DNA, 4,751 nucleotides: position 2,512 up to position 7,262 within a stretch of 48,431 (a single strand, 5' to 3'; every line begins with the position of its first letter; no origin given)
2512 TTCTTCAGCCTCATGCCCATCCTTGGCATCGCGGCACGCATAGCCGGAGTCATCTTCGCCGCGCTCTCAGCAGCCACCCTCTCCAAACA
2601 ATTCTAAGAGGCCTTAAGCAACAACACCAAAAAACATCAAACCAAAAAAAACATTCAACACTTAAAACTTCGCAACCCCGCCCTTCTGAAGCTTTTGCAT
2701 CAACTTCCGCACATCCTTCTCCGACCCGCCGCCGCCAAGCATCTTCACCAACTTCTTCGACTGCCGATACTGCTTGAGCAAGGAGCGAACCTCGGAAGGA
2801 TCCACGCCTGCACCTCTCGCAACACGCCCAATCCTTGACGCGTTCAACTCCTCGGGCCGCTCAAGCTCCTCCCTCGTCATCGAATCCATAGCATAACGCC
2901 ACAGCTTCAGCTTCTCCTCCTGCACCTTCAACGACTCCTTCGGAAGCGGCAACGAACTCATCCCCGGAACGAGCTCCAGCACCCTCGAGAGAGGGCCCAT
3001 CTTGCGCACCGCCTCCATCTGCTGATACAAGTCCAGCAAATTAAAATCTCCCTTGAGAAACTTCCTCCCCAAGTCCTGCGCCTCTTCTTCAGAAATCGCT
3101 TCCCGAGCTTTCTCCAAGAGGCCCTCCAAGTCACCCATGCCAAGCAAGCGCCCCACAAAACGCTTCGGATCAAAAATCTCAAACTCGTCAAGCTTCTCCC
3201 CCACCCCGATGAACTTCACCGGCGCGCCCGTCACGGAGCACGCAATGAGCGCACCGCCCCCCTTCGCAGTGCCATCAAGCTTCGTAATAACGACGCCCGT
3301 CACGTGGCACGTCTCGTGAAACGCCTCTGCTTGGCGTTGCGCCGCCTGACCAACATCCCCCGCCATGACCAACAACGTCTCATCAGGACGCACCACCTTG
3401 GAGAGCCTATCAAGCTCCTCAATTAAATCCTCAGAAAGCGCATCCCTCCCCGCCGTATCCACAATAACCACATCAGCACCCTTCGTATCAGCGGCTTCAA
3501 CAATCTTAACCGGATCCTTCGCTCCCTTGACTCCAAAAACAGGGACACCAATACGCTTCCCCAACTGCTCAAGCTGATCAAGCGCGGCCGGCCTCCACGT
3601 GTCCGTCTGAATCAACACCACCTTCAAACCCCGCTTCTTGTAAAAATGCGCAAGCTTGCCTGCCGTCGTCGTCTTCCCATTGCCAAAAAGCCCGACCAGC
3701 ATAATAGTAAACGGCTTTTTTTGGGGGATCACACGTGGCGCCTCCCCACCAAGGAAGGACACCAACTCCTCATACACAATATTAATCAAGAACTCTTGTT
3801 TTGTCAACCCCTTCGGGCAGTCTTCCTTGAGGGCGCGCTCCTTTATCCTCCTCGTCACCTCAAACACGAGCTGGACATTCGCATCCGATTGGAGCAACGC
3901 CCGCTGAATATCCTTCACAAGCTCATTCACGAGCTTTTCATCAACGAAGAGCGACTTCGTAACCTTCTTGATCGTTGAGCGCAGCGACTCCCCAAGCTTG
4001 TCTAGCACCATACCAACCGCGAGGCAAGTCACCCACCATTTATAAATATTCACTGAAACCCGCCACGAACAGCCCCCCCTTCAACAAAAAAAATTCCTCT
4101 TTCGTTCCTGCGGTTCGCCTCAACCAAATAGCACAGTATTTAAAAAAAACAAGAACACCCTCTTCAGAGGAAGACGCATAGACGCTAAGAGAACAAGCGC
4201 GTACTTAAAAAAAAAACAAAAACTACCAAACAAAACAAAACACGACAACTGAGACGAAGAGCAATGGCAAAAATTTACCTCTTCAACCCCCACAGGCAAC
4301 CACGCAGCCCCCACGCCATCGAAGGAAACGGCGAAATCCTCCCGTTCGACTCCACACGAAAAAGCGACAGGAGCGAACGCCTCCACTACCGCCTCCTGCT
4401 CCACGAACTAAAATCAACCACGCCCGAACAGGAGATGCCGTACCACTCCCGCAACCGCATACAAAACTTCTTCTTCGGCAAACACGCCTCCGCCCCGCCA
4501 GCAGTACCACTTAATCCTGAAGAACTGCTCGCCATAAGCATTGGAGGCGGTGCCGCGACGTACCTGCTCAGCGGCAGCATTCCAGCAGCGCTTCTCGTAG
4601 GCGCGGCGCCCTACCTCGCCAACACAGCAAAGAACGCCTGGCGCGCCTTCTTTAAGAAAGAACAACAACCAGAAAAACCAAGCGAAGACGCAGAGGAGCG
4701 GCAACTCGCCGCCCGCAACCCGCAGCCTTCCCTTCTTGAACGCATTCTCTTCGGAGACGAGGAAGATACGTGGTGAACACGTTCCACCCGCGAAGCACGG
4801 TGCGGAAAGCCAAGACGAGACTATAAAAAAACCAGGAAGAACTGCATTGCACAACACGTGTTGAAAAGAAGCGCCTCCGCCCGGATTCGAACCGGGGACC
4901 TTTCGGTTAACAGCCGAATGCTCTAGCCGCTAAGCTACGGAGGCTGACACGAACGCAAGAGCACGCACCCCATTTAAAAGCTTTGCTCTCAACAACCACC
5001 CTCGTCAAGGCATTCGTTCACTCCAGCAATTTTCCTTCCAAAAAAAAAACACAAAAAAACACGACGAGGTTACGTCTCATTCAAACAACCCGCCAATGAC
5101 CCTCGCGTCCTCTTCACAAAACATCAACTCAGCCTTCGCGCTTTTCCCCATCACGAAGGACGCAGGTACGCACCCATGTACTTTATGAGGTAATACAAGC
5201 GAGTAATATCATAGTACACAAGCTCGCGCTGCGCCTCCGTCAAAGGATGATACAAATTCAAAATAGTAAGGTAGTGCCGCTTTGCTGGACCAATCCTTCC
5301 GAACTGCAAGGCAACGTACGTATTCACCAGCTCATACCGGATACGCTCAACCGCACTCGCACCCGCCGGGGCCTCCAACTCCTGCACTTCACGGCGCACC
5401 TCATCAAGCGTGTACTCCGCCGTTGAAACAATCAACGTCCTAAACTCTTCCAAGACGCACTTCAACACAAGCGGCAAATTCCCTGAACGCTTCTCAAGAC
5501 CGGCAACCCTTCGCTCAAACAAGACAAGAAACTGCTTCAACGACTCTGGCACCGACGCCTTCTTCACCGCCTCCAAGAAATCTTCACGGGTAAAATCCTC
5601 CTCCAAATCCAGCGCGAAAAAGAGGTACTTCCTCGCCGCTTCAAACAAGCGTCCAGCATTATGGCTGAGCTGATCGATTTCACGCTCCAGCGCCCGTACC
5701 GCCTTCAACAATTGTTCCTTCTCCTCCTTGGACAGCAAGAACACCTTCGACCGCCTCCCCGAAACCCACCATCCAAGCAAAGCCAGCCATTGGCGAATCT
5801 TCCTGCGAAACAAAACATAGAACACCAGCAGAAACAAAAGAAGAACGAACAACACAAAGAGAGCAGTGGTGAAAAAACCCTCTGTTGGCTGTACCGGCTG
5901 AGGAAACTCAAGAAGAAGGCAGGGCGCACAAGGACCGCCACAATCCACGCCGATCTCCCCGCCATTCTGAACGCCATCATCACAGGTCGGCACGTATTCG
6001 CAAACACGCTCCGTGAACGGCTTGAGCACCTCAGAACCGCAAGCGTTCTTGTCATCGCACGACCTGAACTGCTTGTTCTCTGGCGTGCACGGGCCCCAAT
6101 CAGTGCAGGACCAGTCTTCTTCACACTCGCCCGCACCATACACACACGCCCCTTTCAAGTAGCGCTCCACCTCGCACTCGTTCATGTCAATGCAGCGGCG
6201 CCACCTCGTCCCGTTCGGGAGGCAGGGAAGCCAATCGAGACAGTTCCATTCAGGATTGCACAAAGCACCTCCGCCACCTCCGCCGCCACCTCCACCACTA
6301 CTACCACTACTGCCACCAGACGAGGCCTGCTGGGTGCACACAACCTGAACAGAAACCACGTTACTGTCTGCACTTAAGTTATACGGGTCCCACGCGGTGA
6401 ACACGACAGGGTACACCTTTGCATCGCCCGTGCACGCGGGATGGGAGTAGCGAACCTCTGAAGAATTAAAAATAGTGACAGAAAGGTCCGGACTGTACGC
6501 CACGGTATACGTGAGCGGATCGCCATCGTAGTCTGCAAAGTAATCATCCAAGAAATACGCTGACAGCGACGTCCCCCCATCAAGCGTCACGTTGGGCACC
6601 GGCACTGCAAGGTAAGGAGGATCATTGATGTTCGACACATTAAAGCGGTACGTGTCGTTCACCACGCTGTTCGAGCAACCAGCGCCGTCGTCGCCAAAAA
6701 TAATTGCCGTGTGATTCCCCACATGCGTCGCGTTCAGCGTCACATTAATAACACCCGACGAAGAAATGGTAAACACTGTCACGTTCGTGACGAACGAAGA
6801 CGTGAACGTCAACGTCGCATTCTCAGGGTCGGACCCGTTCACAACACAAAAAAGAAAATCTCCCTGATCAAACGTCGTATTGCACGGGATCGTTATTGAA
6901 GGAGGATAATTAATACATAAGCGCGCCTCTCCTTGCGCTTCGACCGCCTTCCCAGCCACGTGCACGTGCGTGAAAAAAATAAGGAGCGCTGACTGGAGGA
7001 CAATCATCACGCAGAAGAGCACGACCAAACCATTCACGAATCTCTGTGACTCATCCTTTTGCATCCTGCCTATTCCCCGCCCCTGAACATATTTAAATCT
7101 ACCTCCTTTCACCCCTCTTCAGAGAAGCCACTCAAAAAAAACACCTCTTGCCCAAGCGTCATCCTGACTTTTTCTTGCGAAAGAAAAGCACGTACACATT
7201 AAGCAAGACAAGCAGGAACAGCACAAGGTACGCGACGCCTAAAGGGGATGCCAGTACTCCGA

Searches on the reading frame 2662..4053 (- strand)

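Call 71: search_protein_families(library=pfam, proteins=[window:2662-4053:-], max_evalue=0.01)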
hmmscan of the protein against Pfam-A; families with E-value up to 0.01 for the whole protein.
window:2662-4053:- (463 aa): 9 families
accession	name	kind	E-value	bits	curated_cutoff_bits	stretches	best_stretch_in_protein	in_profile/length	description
PF00448.28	SRP54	-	5.2e-67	225.7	22.7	1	115-305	2-196/196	SRP54-type protein, GTPase domain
PF02978.25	SRP_SPB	-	6.5e-27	94.2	27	1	337-435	2-90/91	Signal peptide binding domain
PF02881.24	SRP54_N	-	9.8e-14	51.8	22.4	1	20-97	1-75/75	SRP54-type protein, helical bundle domain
PF01656.29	CbiA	-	1e-05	25.9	25.4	1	124-262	9-86/125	CobQ/CobB/MinD/ParA nucleotide binding domain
PF13604.12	AAA_30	-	2.4e-05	24.6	27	1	116-238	20-129/191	AAA domain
PF13401.12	AAA_22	-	3.2e-05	24.7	27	1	117-223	8-111/130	AAA domain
PF06414.18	Zeta_toxin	-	0.004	17.1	22.3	0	108-156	10-57/199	Zeta toxin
PF01583.26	APS_kinase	-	0.0065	17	21.1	0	114-155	2-43/152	Adenylylsulphate kinase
PF13671.12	AAA_33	-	0.0066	17.2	27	0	117-157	2-37/143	AAA domain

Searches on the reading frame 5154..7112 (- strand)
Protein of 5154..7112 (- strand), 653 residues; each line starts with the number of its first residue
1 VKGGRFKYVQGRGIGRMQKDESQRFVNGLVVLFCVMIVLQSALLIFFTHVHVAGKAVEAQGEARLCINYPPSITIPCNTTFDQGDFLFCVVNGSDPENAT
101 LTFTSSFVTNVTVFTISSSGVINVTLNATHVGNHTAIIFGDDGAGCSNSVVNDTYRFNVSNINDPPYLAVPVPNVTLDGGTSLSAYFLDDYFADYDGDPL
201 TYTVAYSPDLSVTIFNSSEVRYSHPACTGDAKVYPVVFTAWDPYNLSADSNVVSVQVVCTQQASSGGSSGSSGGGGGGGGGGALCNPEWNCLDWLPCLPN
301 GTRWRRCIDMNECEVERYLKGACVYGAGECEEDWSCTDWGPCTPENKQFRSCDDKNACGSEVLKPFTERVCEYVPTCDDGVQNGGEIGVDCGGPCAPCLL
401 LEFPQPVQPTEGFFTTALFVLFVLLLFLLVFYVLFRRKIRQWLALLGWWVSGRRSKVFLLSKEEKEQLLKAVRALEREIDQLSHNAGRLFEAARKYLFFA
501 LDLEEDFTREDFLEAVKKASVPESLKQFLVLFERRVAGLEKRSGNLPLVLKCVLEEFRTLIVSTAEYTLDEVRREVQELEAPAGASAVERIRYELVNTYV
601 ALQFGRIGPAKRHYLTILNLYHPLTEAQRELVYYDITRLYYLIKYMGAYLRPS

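Call 6: search_protein_families(library=pfam, proteins=[window:5154-7112:-], max_evalue=1)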
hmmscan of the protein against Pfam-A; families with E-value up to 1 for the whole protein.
window:5154-7112:- (653 aa): 3 families
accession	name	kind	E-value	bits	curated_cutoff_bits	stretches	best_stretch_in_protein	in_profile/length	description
PF17963.7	Big_9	-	0.002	19.4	23.6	1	163-251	1-85/89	Bacterial Ig domain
PF17803.7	Cadherin_4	-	0.0091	16.9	25.1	1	154-209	2-57/71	Bacterial cadherin-like domain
PF05164.18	ZapA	-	0.24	12.2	23.8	0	462-508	15-61/88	Cell division protein ZapA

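Call 8: search_protein_families(library=ncbifam, proteins=[window:5154-7112:-], max_evalue=1)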
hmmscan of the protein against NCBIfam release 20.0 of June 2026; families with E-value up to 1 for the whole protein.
window:5154-7112:- (653 aa): 4 families
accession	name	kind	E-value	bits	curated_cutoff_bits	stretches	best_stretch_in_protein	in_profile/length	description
NF038112.1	myxo_dep_M36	subfamily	2.1e-05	21.8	1500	1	92-262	1215-1568/1604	myxosortase-dependent M36 family metallopeptidase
NF009058.0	PRK12392.1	subfamily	0.074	12.1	494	1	114-166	35-86/333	bacteriochlorophyll c synthase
NF042931.1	SAG1386_EF1546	equivalog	0.14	12.3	80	0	17-55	22-59/158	SAG1386/EF1546 family surface-associated protein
TIGR00159.1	TIGR00159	equivalog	0.68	9.2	188.8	1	418-476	62-122/254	diadenylate cyclase CdaA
